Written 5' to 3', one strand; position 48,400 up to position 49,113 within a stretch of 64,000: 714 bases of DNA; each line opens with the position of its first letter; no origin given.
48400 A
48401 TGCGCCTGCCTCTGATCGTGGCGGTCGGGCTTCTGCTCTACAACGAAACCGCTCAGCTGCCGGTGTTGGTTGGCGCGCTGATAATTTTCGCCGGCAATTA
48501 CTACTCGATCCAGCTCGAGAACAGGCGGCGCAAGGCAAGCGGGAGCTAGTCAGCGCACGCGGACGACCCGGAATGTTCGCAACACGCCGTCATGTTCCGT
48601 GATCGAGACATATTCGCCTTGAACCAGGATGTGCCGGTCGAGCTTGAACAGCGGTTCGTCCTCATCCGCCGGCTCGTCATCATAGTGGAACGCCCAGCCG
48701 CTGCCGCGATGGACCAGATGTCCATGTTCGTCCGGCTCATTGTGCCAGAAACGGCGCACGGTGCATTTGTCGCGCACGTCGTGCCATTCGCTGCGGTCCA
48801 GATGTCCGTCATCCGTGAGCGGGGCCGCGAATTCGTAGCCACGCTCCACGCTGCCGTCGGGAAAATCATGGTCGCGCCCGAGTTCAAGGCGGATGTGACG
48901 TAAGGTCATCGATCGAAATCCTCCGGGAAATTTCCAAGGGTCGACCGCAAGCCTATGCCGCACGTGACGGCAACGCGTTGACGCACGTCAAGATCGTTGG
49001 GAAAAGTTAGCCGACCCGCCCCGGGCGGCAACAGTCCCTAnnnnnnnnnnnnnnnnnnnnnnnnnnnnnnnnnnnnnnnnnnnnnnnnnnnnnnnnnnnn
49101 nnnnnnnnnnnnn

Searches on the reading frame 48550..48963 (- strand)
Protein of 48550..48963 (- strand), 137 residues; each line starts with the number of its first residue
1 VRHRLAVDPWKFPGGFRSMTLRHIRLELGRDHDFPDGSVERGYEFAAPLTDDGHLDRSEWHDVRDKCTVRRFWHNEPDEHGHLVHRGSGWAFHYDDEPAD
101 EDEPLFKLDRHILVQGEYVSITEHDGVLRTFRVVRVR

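Call 3: search_protein_families(library=pfam, proteins=[window:48550-48963:-], max_evalue=0.01)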
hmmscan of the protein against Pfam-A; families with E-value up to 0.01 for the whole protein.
window:48550-48963:- (137 aa): 0 families

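Call 4: search_protein_families(library=ncbifam, proteins=[window:48550-48963:-], max_evalue=0.01)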
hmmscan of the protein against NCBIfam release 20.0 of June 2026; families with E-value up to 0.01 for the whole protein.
window:48550-48963:- (137 aa): 0 families

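Call 33: search_solved_structures(query=window:48550-48909:-, max_evalue=1)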
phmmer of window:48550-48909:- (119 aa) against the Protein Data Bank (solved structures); distinct sequences matched with E-value up to 1: 0.
